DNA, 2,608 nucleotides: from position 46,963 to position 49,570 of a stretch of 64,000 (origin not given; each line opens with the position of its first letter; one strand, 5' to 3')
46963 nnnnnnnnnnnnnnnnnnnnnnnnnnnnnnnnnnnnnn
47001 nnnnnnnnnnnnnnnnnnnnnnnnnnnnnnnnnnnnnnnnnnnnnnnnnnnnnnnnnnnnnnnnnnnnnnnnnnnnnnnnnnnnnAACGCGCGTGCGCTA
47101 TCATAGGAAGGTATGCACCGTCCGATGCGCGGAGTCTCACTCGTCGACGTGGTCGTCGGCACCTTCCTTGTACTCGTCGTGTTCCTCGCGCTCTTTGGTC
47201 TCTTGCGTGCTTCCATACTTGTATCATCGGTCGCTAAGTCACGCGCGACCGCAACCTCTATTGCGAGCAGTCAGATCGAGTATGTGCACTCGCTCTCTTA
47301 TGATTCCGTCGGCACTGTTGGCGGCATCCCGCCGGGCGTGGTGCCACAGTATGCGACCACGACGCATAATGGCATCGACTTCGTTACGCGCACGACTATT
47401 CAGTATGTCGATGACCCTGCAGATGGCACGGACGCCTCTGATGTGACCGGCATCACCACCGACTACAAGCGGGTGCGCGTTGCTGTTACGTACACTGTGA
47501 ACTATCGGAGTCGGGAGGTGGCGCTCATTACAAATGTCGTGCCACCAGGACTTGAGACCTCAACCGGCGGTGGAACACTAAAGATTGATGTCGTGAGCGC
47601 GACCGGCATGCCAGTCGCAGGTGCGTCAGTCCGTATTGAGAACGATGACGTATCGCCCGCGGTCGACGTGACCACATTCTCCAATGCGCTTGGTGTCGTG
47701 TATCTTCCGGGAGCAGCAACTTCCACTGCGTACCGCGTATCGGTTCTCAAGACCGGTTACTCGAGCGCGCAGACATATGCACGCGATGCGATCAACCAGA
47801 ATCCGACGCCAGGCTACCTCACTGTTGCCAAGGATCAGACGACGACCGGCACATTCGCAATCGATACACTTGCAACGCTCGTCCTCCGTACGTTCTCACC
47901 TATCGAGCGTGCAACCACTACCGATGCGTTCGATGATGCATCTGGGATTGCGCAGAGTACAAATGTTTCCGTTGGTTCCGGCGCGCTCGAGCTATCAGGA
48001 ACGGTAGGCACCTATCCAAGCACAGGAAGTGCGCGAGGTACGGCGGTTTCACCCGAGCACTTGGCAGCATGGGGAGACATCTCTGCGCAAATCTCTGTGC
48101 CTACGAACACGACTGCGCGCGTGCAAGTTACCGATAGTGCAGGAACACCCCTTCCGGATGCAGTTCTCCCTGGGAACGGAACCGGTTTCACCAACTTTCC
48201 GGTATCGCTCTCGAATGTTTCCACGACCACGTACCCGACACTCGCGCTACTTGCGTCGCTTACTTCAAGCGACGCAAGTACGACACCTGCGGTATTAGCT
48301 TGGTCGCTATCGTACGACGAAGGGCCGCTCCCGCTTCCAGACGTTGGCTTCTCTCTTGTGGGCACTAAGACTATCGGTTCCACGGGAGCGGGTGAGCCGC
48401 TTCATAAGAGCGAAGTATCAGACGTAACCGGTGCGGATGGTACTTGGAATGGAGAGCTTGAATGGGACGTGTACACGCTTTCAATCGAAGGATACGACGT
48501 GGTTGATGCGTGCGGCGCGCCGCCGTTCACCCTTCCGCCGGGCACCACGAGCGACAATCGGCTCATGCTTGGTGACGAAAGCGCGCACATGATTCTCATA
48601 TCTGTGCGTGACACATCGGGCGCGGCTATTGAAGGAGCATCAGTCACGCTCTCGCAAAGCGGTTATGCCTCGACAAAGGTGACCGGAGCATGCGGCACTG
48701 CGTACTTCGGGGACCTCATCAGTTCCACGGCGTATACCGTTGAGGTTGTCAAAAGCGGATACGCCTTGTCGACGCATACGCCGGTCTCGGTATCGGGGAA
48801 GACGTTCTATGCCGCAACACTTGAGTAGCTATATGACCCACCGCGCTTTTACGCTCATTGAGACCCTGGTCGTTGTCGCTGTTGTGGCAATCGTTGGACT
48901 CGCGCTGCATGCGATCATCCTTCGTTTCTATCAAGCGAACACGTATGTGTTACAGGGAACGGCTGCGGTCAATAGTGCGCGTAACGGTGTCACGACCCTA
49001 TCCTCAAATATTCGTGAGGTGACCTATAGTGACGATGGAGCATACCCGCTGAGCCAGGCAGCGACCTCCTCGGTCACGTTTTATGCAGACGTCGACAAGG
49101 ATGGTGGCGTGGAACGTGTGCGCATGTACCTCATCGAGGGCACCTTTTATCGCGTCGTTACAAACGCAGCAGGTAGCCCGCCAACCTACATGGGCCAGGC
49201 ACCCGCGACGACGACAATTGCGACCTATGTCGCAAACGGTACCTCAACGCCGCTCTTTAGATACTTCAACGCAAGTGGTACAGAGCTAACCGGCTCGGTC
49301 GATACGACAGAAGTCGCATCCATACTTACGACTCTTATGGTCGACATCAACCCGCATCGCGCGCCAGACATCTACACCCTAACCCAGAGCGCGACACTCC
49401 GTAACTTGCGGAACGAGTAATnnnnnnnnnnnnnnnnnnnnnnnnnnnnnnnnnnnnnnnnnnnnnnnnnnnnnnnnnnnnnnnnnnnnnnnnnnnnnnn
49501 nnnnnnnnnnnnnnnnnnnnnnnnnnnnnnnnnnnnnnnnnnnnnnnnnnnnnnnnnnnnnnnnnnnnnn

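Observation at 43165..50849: Compact type IV pilus module without inner-membrane alignment or secretin genes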

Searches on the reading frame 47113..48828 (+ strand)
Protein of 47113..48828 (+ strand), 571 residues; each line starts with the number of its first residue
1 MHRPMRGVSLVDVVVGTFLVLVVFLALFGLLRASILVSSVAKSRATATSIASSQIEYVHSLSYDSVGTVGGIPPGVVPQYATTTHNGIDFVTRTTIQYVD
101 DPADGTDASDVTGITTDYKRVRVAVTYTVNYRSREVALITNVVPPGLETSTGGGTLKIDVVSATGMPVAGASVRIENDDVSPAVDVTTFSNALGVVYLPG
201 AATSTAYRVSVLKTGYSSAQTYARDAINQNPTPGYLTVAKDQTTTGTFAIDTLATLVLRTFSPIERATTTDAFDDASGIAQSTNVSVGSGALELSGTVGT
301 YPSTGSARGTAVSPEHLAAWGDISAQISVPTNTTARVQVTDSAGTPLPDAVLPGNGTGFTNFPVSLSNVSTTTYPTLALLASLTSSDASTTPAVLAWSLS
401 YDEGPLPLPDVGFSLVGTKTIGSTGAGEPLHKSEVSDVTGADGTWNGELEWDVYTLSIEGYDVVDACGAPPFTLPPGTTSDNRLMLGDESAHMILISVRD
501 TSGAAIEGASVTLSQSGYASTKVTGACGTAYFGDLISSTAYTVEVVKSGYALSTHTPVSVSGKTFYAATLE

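Call 5: search_protein_families(library=pfam, proteins=[window:47113-48828:+], max_evalue=0.01)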
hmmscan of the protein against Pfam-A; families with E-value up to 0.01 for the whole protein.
window:47113-48828:+ (571 aa): 1 family
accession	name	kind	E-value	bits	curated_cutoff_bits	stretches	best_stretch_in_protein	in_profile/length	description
PF13620.12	CarboxypepD_reg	-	1.6e-14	54.4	32.3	2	497-562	5-71/82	Carboxypeptidase regulatory-like domain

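Call 28: find_homologous_proteins(query=window:47113-48828:+)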
Query window:47113-48828:+ (571 aa): 820 proteins with E <= 0.001 among 8000 candidates; the best 120 are listed.
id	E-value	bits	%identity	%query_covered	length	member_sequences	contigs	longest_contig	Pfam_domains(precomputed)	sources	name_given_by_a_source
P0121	0.0e+0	1212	100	100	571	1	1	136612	PF13620.13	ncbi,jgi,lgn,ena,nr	ncbi:MAG TPA: carboxypeptidase-like regulatory domain-containing protein [Candidatus Paceibacterota 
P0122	9.8e-288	973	81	99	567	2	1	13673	PF13620.13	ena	-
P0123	3.9e-265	899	76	98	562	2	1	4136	PF13620.13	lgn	-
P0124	2.0e-256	870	72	98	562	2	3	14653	PF13620.13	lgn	-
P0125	1.9e-245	834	69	100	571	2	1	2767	PF13620.13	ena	-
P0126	2.4e-243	827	68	100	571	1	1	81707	PF13620.13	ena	-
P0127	8.3e-243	825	68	100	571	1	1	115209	PF13620.13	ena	-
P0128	2.4e-237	807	68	100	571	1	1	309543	PF13620.13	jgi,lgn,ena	-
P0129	4.6e-236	803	66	100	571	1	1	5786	PF13620.13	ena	-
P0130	1.1e-235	802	66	100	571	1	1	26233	PF13620.13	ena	-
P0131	1.1e-227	775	64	100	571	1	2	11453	PF13620.13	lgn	-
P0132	9.8e-225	765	65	100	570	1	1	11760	PF13620.13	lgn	-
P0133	1.0e-224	765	63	100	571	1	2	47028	PF13620.13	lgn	-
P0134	1.8e-224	765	63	100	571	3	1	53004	PF13620.13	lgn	-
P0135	3.3e-224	764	64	100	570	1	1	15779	PF13620.13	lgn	-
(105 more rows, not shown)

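Call 37: search_protein_families(library=ncbifam, proteins=[window:47113-48828:+], max_evalue=0.1)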
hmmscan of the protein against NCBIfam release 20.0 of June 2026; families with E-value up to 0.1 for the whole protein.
window:47113-48828:+ (571 aa): 0 families

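Call 45: predict_structure(alignment_id=A2)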
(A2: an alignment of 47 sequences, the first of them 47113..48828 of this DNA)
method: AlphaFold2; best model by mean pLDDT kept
length: 571 residues; sequences in the alignment: 47
mean_pLDDT: 82.5   pTM: 0.60
mean pLDDT of the five models: 82.5, 82.2, 80.8, 80.7, 80.8
residues with pLDDT >= 90: 264; 70-90: 203; 50-70: 64; < 50: 40
segments of 3 or more residues with pLDDT < 50: 1-3, 67-74, 143-152, 226-233, 421-431
pLDDT, mean of each block of 10 residues (from residue 1): 54 82 85 79 80 72 52 56 82 75 60 57 83 80 42 72 80 85 78 77 81 83 54 66 77 91 93 93 93 93 96 93 96 96 94 95 94 96 95 96 93 81 38 79 90 86 93 86 95 95 92 95 94 95 95 94 93 87
secondary structure, 60 per line:
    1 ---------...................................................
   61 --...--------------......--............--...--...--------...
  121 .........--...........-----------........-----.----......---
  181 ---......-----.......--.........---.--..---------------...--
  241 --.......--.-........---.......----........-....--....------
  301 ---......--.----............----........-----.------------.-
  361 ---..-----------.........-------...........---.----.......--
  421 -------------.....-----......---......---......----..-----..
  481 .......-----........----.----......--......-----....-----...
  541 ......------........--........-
elements in order: H10-60 E80-85 E88-99 E118-129 E132-142 E154-161 E172-177 E184-189 E195-201 E204-212 E236-238 E243-249 E254-261 E265-271 E279-283 E285-288 E291-294 E304-309 E317-328 E333-340 E377-385 E393-403 E412-418 E434-438 E444-449 E453-458 E462-467 E479-487 E493-500 E510-515 E518-523 E529-532 E538-546 E553-560 E563-570

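Call 51: fold_search(model_id=the predicted structure, library=pdb)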
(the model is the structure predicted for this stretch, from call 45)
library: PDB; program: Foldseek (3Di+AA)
matches with E <= 10: 807; with E <= 0.001: 65
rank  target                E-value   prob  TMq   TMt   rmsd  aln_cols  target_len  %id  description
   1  6fwv_B                1.2e-12  1.00  0.16  0.18  28.8       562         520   11  The Bacillus anthracis TIE protein (released 2018-08-08)
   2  6fwv_A                8.4e-12  1.00  0.17  0.18  28.7       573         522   11  The Bacillus anthracis TIE protein (released 2018-08-08)
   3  3kpt_B                5.3e-09  1.00  0.14  0.21  30.5       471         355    9  Crystal structure of BcpA, the major pilin subunit of Bacillus cereus (released 2009-11-24)
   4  3rkp_B                8.1e-09  1.00  0.14  0.21  31.3       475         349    8  Crystal structure of BcpA*(D312A), the major pilin subunit of Bacillus cereus (released 2012-05-30)
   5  3kpt_A                1.1e-08  1.00  0.14  0.21  31.1       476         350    8  Crystal structure of BcpA, the major pilin subunit of Bacillus cereus (released 2009-11-24)
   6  7vcr_A                1.2e-07  1.00  0.17  0.20  28.3       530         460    8  Crystal Structure of PitA fragment from pilus islet-2 of Streptococcus oralis (released 2022-06-01)
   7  7vcr_B                2.7e-07  1.00  0.16  0.19  27.2       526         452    8  Crystal Structure of PitA fragment from pilus islet-2 of Streptococcus oralis (released 2022-06-01)
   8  2y1v_A                7.8e-07  0.99  0.12  0.12  31.9       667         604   10  Full length structure of RrgB Pilus protein from Streptococcus pneumoniae (released 2011-11-09)
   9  6vjb                  5.1e-06  0.54  0.09  0.05  38.3       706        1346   10  Crystal structure of a catalytically inactive CXC Chemokine-degrading protease SpyCEP from Streptococcus pyogenes (released 2020-04-15)
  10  4fl4_C                6.0e-06  1.00  0.12  0.22  23.3       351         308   11  Scaffoldin conformation and dynamics revealed by a ternary complex from the Clostridium thermocellum cellulosome (released 2012-06-27)
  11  3rpk_A                6.0e-06  0.97  0.13  0.13  30.7       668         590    9  Structure of the Full-Length Major Pilin RrgB from Streptococcus pneumoniae (released 2011-06-15)
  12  3is1                  6.7e-06  0.92  0.11  0.16  33.2       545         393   10  Crystal structure of functional region of UafA from Staphylococcus saprophyticus in C2 form at 2.45 angstrom resolution (released 2010-09-08)
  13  5f44_B                1.6e-05  1.00  0.11  0.22  18.4       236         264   13  Crystal structure of shaft pilin spaA from Lactobacillus rhamnosus GG (released 2016-07-20)
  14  5j4m_A                1.9e-05  1.00  0.12  0.23  18.0       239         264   13  Crystal structure of shaft pilin SpaA from Lactobacillus rhamnosus GG - E269A/D295N double mutant (released 2016-07-20)
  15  5hbb_C                2.4e-05  1.00  0.12  0.23  18.0       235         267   14  Crystal structure of shaft pilin spaA from Lactobacillus rhamnosus GG - E139A mutant (released 2016-07-20)
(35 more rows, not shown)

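Call 57: search_solved_structures(query=A2, max_evalue=1)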
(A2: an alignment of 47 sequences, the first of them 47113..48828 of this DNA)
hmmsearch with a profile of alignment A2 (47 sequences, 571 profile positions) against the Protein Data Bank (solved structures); distinct sequences matched with E-value up to 1: 1.
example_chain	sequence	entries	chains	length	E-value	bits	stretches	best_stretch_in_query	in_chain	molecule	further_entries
4wi0_B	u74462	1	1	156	0.11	14.1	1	498-563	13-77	Cellulosomal scaffoldin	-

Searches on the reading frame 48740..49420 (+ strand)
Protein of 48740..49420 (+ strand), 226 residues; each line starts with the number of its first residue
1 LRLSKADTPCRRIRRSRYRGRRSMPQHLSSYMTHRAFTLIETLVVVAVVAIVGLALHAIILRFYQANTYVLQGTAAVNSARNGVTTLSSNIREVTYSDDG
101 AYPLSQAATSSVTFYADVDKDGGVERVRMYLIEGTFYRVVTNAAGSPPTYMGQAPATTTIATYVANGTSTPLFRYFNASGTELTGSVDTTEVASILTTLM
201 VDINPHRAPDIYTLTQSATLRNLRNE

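Call 5: search_protein_families(library=pfam, proteins=[window:48740-49420:+], max_evalue=0.01)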
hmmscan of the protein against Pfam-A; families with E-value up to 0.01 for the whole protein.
window:48740-49420:+ (226 aa): 1 family
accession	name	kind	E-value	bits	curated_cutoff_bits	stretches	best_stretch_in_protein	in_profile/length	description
PF07963.17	N_methyl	-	1.4e-05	24.9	21.2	1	34-56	4-26/27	Prokaryotic N-terminal methylation motif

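Call 37: search_protein_families(library=ncbifam, proteins=[window:48833-49420:+], max_evalue=0.1)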
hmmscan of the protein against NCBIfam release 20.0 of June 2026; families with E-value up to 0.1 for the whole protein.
window:48833-49420:+ (195 aa): 11 families
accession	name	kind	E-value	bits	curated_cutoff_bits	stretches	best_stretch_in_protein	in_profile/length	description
TIGR02532.1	IV_pilin_GFxxxE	domain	5.6e-05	22.8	16.3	1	4-24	2-22/24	prepilin-type N-terminal cleavage/methylation domain-containing protein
TIGR02523.1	type_IV_pilV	equivalog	0.002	18.6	52.2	1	6-72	4-70/139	type IV pilus modification protein PilV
TIGR02599.1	TIGR02599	subfamily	0.0045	16.3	256.5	1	5-77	1-73/361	Verru_Chthon cassette protein C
NF040982.1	ComGD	equivalog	0.0092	16.4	70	1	4-33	2-31/139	competence type IV pilus minor pilin ComGD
NF007862.0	PRK10574.1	equivalog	0.011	15.9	138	1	2-34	3-31/145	prepilin peptidase-dependent pilin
NF041013.1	T4P_ComGE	equivalog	0.027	14.6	49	1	4-52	4-52/83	competence type IV pilus minor pilin ComGE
TIGR01707.1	gspI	equivalog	0.029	14.9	44.35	1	6-52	2-48/101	type II secretion system minor pseudopilin GspI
NF041002.1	pilin_ComGF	equivalog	0.029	14.6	80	1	4-39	2-37/139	competence type IV pilus minor pilin ComGF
NF040999.1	pilin_ComGC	equivalog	0.031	14.5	75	1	4-21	2-19/84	competence type IV pilus major pilin ComGC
TIGR01708.2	typeII_sec_gspH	equivalog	0.031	14.3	80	1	4-35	2-30/169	type II secretion system minor pseudopilin GspH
TIGR01710.1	typeII_sec_gspG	equivalog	0.07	13.2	88.85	1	4-76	1-64/134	type II secretion system major pseudopilin GspG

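Call 56: search_solved_structures(query=A3, max_evalue=5)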
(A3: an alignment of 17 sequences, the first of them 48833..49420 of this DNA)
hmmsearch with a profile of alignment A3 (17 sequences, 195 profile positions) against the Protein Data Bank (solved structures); distinct sequences matched with E-value up to 5: 17.
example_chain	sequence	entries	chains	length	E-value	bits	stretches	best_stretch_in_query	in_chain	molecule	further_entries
9egp_A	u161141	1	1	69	0.00017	24.5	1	2-56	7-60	Geopilin domain 1 protein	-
7tgg_A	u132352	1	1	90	0.0006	22.7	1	2-56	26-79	Geopilin domain 1 protein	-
2m7g_A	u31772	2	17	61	0.016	18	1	6-56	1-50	Geopilin domain 1 protein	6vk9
9lab_B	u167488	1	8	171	0.025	17.4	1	2-26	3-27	MSHA major pilin subunit MshA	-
9laa_A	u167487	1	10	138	0.031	17.1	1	2-24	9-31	Type IV pilin protein PilA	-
8uhf_A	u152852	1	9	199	0.079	15.8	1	6-60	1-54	Toxin co-regulated pilin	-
8pfb_G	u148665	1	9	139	0.27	14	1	6-34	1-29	Type IV pilin PilE1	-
1oqw_A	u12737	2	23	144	0.61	12.9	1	6-46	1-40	Fimbrial protein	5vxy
2hi2_A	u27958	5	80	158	0.62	12.8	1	6-43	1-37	Fimbrial protein | PilA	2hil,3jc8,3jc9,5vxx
1ay2_A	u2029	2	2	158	0.63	12.8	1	6-43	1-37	TYPE 4 PILIN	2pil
8tj2_C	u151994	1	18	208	0.66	12.7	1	6-36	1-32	Type IV major pilin protein PilA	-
8p3b_A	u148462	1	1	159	0.89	12.3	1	6-44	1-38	Fimbrial protein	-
8tob_GA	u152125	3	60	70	0.95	12.2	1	7-55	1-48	Fimbrial protein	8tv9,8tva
6gv9_A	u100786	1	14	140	1.3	11.8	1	6-35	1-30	Prepilin peptidase-dependent protein D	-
5kua_A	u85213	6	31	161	1.4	11.7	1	6-44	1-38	pilin | Neisseria meningitidis PilE variant SB-GATDH | Neisseria meningitidis PilE, SB-DATDH variant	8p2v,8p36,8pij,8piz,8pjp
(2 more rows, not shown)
